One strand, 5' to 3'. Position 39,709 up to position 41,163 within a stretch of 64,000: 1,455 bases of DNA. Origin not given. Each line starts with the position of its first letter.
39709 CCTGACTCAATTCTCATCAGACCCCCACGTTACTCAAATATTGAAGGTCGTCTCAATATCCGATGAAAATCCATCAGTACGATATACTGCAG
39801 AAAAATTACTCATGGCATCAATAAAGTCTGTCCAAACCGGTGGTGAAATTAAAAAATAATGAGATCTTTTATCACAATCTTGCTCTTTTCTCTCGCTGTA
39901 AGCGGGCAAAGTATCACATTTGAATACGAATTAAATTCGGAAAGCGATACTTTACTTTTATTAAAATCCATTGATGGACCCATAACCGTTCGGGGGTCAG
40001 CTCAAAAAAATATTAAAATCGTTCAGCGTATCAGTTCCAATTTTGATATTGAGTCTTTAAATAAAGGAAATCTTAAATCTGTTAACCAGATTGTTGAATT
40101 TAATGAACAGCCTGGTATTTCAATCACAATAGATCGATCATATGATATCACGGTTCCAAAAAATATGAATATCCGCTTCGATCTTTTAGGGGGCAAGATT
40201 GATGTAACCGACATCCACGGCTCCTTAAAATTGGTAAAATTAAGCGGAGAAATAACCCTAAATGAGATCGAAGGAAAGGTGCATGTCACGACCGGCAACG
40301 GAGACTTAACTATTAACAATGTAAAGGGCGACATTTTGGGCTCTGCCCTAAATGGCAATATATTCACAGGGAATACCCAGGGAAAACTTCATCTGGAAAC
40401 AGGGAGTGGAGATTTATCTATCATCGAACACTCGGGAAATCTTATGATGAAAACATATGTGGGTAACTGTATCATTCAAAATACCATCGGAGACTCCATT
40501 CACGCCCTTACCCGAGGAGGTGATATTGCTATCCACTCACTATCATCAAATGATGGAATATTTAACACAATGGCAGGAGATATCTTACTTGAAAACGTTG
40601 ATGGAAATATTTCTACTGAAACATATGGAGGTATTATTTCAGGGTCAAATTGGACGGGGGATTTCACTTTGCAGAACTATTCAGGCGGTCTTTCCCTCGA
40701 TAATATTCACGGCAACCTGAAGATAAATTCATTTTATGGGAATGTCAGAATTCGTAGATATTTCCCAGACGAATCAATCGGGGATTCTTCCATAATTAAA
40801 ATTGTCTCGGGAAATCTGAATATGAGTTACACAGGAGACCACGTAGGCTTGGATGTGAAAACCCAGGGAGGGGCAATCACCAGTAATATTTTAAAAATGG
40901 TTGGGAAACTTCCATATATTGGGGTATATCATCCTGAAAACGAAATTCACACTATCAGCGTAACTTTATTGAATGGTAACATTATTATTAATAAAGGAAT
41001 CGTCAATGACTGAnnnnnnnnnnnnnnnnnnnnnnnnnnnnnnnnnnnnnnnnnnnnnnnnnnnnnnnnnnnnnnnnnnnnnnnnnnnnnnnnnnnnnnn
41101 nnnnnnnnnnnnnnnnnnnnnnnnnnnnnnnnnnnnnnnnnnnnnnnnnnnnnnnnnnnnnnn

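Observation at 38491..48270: Envelope locus under two alternative sigma systems (ECF and sigma-54/NtrYX-like) built around five uncharacterised proteins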

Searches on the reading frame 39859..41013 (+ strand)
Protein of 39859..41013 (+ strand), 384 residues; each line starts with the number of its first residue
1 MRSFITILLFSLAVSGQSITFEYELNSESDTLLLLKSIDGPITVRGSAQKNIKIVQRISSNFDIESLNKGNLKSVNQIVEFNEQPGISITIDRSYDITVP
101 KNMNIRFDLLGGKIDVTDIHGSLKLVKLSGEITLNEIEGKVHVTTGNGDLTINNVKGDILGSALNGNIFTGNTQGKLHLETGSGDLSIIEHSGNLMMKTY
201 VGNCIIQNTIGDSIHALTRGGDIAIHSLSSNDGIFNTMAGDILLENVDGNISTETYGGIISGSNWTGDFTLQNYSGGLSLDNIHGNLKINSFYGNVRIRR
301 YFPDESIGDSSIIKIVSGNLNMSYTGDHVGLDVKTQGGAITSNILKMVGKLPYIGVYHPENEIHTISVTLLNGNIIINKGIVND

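Call 3: search_protein_families(library=pfam, proteins=[window:39859-41013:+], max_evalue=0.1)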
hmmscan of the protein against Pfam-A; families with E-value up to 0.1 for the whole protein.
window:39859-41013:+ (384 aa): 1 family
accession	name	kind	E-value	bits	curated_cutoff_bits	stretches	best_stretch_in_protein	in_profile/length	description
PF13349.12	DUF4097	-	2.5e-11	43.9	22.9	2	212-375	78-244/247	Toastrack DUF4097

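Call 4: search_protein_families(library=ncbifam, proteins=[window:39859-41013:+], max_evalue=0.1)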
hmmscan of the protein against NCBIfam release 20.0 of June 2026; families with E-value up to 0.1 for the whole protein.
window:39859-41013:+ (384 aa): 2 families
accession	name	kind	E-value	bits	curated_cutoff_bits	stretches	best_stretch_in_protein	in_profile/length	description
NF049997.1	LiaG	equivalog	9.4e-08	31.6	285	2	176-258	119-205/286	LiaG family protein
NF038025.1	dapto_LiaX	exception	9.5e-05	21.3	350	1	20-202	248-421/512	daptomycin-sensing surface protein LiaX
